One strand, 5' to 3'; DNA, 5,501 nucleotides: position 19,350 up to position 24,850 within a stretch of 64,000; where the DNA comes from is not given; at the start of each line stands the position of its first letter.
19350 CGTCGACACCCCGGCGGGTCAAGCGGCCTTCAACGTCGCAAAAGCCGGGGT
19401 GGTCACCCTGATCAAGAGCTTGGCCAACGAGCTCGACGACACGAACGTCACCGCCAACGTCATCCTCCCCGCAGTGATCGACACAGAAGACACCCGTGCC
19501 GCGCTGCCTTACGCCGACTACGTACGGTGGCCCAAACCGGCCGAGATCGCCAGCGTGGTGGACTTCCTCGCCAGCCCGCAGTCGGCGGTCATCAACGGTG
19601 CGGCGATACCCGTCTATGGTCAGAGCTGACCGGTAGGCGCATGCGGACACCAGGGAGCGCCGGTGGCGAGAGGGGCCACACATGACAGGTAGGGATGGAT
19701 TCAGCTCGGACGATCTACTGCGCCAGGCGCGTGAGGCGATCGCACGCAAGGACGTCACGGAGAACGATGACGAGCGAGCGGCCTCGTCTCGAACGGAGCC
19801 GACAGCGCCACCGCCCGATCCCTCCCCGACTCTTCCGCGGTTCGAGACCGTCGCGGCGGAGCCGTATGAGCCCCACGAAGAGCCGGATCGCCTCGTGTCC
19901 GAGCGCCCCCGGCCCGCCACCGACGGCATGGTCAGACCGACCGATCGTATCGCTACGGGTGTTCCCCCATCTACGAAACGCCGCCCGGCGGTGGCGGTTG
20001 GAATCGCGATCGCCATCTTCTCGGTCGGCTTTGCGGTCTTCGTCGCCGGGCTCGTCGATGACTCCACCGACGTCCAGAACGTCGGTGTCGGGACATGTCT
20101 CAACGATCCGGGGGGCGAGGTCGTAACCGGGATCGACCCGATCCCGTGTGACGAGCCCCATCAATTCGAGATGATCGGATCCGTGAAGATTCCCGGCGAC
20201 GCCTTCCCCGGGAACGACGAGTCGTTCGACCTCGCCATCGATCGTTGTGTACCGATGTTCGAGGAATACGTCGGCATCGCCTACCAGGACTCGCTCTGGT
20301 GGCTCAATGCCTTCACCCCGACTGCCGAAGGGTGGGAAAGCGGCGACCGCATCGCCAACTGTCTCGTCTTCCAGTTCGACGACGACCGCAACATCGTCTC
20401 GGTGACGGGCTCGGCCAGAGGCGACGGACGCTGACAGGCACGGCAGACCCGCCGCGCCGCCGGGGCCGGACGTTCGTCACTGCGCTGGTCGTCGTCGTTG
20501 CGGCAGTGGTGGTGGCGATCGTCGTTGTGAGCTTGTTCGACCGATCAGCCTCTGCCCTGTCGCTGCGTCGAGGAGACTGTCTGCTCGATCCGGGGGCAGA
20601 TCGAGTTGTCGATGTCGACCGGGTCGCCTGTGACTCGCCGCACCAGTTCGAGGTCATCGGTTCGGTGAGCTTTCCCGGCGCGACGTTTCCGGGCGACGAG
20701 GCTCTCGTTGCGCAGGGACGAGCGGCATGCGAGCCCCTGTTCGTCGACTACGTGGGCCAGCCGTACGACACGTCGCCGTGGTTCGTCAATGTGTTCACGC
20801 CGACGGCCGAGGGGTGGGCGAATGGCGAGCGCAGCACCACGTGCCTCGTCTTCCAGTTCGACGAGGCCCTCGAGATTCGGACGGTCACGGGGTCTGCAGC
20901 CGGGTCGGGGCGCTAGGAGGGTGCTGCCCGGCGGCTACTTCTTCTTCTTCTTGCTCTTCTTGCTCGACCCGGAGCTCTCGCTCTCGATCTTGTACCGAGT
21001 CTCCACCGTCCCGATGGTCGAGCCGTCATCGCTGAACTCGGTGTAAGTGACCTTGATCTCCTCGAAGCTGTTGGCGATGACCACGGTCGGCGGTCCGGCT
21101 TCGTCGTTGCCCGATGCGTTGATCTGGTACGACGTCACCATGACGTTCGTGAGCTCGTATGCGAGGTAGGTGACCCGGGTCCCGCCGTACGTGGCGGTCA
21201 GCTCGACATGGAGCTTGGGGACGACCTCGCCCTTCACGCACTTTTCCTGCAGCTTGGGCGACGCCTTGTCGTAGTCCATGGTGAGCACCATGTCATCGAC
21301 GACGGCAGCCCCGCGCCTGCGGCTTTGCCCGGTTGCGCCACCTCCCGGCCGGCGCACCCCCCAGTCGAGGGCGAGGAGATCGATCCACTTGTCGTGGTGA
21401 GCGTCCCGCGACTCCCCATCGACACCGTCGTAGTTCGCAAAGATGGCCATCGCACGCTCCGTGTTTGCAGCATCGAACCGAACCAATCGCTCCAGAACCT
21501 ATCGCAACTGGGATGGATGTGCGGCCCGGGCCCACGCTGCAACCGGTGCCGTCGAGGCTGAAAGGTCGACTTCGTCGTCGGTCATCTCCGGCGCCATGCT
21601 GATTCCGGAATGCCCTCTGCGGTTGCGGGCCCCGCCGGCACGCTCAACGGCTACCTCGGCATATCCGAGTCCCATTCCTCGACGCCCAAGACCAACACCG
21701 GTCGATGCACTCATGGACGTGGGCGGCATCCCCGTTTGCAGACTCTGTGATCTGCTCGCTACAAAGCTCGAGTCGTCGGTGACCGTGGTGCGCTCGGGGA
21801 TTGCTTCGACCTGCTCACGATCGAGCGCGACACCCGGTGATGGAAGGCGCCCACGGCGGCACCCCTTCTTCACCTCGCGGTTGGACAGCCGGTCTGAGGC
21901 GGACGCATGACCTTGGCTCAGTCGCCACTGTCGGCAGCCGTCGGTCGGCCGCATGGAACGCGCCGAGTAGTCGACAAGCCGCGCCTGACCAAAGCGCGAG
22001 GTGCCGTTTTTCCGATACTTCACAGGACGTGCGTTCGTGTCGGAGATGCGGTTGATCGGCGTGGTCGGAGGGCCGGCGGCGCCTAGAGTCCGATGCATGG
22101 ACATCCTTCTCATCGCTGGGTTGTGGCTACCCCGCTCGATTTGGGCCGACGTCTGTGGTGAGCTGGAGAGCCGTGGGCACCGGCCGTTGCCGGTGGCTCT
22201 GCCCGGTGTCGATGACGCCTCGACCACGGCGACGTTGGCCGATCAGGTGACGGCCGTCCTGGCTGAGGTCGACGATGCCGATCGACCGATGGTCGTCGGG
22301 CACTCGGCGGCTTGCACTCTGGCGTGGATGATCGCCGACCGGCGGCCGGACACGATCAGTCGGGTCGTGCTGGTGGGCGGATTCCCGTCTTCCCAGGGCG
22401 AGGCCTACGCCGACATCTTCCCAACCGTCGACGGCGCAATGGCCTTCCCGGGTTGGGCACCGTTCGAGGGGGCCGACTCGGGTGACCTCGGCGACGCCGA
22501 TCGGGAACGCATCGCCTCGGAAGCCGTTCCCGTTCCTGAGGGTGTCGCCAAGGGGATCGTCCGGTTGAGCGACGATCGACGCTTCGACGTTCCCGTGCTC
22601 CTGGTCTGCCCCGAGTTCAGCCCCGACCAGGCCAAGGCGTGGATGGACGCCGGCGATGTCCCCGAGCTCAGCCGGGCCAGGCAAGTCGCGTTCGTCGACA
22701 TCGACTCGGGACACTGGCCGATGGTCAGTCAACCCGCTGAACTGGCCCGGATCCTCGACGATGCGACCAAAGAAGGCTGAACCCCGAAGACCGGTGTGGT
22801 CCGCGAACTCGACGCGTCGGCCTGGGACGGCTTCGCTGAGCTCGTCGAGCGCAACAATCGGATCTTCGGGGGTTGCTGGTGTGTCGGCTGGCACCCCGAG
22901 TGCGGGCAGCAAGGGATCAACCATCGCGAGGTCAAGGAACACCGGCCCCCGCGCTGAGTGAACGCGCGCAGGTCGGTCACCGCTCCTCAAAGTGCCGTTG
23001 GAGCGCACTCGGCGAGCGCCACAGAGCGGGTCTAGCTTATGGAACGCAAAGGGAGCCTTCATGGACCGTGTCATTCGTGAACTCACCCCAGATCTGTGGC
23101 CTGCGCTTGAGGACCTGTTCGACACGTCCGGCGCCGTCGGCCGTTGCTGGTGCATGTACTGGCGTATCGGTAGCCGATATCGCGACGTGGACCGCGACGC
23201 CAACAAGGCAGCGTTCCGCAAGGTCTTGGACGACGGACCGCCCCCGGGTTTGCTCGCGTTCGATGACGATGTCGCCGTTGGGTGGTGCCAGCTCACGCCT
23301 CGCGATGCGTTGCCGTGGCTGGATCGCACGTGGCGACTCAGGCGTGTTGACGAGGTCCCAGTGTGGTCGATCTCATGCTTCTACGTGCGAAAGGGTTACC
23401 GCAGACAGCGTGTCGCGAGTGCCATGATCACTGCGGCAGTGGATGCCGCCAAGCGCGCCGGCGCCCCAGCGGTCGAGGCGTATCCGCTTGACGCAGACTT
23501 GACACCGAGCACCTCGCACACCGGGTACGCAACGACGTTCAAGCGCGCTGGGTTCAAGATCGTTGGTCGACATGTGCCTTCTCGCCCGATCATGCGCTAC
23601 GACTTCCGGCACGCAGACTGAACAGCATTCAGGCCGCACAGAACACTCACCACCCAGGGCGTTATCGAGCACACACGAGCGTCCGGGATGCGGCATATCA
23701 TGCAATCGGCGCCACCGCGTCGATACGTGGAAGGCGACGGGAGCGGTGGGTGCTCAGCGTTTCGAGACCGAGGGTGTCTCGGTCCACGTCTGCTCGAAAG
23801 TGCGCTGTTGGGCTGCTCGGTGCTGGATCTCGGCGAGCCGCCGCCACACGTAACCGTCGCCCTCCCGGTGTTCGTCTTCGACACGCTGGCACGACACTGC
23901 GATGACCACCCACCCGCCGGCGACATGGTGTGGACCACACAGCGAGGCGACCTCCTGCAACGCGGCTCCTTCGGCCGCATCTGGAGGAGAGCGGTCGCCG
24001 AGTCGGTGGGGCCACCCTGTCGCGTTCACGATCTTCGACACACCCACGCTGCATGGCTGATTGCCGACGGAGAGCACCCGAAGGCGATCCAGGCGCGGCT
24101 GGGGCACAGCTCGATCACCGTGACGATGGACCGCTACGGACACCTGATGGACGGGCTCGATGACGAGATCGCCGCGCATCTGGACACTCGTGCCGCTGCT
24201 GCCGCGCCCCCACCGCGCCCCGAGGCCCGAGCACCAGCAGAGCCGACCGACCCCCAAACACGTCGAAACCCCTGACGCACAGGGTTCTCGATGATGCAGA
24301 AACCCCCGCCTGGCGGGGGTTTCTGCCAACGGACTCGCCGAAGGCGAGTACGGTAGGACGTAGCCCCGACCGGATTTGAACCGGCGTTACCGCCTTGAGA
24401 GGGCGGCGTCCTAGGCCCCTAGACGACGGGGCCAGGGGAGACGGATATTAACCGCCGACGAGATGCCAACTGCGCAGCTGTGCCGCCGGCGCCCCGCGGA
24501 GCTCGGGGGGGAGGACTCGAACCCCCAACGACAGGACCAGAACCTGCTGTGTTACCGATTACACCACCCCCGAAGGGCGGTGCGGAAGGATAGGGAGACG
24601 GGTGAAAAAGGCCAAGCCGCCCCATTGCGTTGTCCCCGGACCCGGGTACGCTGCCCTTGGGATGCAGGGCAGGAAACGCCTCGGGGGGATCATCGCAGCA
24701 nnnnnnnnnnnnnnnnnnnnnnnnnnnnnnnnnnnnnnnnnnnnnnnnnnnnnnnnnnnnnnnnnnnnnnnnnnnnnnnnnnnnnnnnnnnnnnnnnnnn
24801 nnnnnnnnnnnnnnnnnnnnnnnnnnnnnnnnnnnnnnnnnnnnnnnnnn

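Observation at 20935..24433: Degraded genomic islet abutting tRNA-Glu(CTC): Hcp, hydrolase, GNAT fragments and a truncated integrase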

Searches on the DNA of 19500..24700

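Call 35: search_rna_families(source=window, start=19500, end=24700, threshold=evalue, max_evalue=1)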
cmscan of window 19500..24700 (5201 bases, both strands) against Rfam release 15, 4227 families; matches with E-value up to 1: 3.
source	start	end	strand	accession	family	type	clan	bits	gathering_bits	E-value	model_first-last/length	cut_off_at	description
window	24502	24573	-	RF00005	tRNA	Gene; tRNA;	CL00001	58.2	29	4.6e-11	1-71/71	no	tRNA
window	24361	24433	-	RF00005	tRNA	Gene; tRNA;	CL00001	57.8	29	5.8e-11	1-71/71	no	tRNA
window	22208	22268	+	RF01305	sR51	Gene; snRNA; snoRNA; CD-box;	-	20.7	38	0.65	1-56/56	no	Small nucleolar RNA sR51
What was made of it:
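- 24360..24433 (-): tRNA-Glu(CTC), intact. Its 3'-terminal 47 nt form the identity block used by the element family (the att site). Rfam 57.8 bits (call 35).
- Tried and rejected: Rfam on 19.5-24.7 kb found only the two tRNAs (call 35).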
